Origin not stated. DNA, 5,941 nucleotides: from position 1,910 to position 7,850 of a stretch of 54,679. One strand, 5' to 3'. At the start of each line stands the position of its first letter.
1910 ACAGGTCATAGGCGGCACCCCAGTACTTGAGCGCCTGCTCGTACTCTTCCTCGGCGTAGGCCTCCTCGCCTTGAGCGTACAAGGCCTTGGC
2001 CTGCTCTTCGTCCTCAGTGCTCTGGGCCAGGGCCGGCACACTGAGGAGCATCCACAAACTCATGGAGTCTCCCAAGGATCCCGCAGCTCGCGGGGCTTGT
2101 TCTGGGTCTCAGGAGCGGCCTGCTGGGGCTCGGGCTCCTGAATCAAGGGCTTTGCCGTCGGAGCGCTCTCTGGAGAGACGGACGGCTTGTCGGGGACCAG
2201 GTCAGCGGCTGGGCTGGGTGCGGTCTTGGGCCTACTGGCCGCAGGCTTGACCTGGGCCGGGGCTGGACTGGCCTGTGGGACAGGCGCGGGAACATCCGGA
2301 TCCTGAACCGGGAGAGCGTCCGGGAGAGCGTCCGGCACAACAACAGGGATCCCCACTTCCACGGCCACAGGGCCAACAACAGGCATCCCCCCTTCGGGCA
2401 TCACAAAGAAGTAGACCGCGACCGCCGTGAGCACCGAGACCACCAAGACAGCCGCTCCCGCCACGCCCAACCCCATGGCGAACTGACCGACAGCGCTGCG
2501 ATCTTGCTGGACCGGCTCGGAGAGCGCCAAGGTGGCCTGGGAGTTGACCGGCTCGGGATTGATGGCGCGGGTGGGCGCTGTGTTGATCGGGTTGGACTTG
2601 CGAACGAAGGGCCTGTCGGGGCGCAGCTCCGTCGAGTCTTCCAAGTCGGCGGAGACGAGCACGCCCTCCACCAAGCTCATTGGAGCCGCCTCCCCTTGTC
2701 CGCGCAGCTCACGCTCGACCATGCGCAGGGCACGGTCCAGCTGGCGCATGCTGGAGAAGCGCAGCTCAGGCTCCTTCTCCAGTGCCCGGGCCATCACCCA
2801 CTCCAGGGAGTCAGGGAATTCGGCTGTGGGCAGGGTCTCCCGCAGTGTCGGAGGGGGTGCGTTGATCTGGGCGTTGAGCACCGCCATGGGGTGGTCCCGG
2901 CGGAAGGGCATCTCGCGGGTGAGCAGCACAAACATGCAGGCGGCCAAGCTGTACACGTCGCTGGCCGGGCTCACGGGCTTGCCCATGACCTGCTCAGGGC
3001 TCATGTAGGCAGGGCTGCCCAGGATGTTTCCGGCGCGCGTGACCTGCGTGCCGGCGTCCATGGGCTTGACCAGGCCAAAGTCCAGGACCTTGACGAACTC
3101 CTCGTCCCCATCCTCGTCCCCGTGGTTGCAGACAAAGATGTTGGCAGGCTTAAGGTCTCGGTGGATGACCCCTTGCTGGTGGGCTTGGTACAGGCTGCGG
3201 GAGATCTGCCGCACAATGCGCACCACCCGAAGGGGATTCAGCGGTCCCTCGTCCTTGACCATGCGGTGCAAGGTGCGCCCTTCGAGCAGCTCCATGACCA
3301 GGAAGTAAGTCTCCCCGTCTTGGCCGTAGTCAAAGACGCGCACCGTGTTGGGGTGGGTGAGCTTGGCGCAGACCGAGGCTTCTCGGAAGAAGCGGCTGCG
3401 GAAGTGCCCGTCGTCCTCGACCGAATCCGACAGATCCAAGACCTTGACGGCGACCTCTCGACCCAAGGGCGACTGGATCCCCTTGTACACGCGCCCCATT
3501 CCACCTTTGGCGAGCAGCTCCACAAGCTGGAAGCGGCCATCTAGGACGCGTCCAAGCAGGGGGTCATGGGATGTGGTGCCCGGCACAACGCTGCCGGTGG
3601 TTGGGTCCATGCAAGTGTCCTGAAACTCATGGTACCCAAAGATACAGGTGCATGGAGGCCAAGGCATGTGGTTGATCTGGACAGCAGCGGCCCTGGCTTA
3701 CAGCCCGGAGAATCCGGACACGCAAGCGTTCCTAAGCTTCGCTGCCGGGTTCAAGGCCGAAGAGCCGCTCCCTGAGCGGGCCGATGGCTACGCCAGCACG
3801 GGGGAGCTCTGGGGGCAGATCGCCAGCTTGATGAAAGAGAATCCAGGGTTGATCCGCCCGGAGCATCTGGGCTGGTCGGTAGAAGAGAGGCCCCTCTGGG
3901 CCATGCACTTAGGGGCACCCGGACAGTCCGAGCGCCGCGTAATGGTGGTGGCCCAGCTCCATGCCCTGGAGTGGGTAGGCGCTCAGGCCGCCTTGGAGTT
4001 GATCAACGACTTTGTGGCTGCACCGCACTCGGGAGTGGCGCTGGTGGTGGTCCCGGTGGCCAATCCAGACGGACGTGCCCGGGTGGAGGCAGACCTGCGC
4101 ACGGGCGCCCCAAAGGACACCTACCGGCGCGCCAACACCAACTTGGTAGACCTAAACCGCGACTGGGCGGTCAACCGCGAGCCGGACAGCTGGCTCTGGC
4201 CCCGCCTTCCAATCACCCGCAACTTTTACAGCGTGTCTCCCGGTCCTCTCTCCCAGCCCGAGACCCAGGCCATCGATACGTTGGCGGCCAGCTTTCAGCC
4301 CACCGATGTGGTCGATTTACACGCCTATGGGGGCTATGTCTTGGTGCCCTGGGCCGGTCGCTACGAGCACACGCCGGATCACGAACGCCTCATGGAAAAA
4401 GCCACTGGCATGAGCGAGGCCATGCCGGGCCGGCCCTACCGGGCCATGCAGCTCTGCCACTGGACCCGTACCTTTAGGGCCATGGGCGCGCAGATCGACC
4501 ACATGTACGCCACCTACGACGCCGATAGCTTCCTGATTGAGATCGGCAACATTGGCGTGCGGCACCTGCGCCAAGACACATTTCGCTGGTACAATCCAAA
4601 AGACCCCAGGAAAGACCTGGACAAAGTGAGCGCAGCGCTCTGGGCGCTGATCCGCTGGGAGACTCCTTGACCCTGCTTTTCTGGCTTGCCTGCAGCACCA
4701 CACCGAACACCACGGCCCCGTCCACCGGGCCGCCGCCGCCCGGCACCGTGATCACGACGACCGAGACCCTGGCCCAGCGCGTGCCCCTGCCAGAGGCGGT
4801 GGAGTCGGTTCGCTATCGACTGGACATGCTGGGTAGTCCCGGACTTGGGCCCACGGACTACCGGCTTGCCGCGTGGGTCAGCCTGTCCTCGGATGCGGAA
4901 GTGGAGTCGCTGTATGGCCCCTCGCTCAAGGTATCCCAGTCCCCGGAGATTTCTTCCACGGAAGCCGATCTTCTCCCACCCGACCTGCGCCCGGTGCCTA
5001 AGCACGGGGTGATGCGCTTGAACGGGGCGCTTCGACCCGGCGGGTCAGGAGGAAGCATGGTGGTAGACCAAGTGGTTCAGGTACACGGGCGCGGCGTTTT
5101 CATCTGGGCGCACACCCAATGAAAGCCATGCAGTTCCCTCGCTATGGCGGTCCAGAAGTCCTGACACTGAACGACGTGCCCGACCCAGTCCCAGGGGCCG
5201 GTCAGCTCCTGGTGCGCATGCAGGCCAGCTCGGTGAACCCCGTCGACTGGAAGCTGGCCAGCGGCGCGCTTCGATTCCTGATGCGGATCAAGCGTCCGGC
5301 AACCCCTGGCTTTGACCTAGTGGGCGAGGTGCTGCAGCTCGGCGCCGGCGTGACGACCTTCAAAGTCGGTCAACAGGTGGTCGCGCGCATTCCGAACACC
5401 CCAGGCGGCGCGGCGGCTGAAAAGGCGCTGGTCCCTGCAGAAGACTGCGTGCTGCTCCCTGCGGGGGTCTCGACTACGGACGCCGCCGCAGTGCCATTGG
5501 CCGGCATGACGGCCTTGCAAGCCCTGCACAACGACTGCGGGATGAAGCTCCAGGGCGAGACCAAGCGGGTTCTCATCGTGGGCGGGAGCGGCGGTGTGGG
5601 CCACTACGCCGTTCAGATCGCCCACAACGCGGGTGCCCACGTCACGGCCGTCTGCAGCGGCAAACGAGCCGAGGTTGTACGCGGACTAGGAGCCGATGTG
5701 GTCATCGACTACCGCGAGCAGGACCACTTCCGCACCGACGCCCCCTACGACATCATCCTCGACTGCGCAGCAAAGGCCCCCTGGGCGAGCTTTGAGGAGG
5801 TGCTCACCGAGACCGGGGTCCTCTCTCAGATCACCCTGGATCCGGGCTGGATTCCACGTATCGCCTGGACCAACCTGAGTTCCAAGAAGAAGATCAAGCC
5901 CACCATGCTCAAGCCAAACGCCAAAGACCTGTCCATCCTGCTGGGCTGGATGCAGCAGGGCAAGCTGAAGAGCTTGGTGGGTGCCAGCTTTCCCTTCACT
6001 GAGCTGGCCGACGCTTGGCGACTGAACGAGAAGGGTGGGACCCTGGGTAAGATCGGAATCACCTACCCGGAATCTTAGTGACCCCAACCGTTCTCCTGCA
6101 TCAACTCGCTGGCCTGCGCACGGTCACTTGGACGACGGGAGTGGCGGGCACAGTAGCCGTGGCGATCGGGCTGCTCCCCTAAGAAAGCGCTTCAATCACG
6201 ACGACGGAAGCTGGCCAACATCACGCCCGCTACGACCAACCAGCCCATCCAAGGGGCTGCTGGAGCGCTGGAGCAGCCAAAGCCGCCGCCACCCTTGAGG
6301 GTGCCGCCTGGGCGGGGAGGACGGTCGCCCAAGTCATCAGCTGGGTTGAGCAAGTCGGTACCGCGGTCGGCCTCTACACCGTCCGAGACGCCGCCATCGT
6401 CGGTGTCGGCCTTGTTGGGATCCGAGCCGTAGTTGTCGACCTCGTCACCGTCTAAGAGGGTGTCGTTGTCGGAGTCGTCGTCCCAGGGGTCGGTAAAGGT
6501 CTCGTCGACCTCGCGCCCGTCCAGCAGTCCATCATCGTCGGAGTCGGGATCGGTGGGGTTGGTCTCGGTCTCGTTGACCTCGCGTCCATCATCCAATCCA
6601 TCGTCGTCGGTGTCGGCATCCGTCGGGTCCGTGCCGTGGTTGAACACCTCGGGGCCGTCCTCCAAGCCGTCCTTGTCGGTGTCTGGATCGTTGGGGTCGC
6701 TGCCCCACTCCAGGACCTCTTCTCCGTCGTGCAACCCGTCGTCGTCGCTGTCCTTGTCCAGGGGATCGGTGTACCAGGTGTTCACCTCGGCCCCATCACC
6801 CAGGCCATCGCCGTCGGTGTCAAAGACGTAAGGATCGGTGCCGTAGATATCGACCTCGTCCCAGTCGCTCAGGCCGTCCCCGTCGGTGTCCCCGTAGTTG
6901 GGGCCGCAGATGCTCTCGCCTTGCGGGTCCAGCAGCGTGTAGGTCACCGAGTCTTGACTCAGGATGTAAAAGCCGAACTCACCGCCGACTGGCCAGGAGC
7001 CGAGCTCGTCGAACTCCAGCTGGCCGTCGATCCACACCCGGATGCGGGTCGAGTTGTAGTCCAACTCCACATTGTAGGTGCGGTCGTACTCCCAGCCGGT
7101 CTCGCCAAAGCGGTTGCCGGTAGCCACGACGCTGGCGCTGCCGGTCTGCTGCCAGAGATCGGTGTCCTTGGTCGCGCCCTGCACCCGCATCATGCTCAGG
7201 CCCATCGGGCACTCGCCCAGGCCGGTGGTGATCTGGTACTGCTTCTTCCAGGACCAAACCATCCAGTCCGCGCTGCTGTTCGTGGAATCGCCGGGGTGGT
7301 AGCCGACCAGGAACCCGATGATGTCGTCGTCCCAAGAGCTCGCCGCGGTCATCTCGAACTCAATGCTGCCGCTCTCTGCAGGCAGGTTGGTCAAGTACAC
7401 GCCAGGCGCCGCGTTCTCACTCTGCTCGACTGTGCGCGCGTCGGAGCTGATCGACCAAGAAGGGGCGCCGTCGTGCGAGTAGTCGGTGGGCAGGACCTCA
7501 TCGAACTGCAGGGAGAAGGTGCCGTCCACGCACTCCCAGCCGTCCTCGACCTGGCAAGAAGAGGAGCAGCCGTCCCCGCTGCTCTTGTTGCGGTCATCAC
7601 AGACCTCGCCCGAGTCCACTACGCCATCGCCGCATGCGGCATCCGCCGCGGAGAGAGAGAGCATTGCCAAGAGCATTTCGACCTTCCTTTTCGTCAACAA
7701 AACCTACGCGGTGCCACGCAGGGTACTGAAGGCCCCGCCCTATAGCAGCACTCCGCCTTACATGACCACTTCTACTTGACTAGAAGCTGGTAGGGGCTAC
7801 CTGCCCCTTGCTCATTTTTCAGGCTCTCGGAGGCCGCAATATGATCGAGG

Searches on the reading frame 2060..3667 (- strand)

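Call 7: search_protein_families(library=pfam, proteins=[window:2060-3667:-], max_evalue=0.001)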
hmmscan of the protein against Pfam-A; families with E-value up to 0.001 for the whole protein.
window:2060-3667:- (535 aa): 5 families
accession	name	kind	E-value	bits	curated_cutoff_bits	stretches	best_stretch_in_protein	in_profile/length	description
PF00069.31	Pkinase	-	1.1e-47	163.1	31.7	1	47-308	2-256/263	Protein kinase domain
PF07714.23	PK_Tyr_Ser-Thr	-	2e-29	103.1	23.1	1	47-305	2-250/258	Protein tyrosine and serine/threonine kinase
PF03109.22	ABC1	-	9e-07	28.7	22.9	1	120-208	142-222/244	ABC1 atypical kinase-like domain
PF01636.29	APH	-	4.4e-05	23.8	23.2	0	151-210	154-207/239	Phosphotransferase enzyme family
PF06293.20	Kdo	-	0.00082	19.3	21.3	0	122-197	93-166/207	Lipopolysaccharide kinase (Kdo/WaaP) family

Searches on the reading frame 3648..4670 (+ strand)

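Call 73: search_protein_families(library=pfam, proteins=[window:3648-4670:+], max_evalue=0.001)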
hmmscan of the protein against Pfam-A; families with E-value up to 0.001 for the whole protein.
window:3648-4670:+ (340 aa): 1 family
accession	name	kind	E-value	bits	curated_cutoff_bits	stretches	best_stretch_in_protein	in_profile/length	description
PF00246.29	Peptidase_M14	-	8.4e-28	98.2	21.6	1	59-301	6-263/286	Zinc carboxypeptidase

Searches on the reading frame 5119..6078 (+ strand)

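Call 73: search_protein_families(library=pfam, proteins=[window:5119-6078:+], max_evalue=0.001)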
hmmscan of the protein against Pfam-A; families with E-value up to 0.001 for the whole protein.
window:5119-6078:+ (319 aa): 4 families
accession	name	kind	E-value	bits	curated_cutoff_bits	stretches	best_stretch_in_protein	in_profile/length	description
PF13602.12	ADH_zinc_N_2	-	3.6e-20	73.7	27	1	190-312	1-132/134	Zinc-binding dehydrogenase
PF08240.17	ADH_N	-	7.4e-17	61.9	23.5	1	26-114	1-103/104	Alcohol dehydrogenase GroES-like domain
PF00107.32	ADH_zinc_N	-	4e-12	46.6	31.8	1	159-243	1-93/129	Zinc-binding dehydrogenase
PF00208.27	ELFV_dehydrog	-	0.00053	20.2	23.4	1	132-181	17-64/241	Glutamate/Leucine/Phenylalanine/Valine dehydrogenase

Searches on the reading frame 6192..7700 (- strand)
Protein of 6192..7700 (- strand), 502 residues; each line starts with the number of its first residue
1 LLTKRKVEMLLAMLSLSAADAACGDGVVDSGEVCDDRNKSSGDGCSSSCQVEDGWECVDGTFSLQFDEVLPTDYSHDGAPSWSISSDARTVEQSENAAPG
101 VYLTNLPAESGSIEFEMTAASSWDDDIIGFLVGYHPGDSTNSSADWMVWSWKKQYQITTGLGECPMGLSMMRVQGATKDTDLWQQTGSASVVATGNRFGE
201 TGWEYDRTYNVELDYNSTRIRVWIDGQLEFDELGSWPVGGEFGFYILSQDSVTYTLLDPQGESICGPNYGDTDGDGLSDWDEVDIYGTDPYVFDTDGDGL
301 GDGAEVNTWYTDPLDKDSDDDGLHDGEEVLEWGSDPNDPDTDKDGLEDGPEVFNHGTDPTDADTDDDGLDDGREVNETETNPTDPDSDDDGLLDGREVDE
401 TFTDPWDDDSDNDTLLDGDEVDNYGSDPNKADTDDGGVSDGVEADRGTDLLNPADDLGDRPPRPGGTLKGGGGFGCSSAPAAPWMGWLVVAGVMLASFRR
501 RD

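Call 7: search_protein_families(library=pfam, proteins=[window:6192-7700:-], max_evalue=0.001)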
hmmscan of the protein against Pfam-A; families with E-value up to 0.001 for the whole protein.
window:6192-7700:- (502 aa): 3 families
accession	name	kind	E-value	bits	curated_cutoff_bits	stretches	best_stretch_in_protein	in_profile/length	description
PF18884.5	TSP3_bac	-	1.9e-24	85.6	25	3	271-290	1-19/22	Bacterial TSP3 repeat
PF05735.19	TSP_C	-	1.9e-06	28.3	25.6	1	79-257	3-192/198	Thrombospondin C-terminal region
PF13948.11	DUF4215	-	5.5e-05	23.8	27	1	23-50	21-47/47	Domain of unknown function (DUF4215)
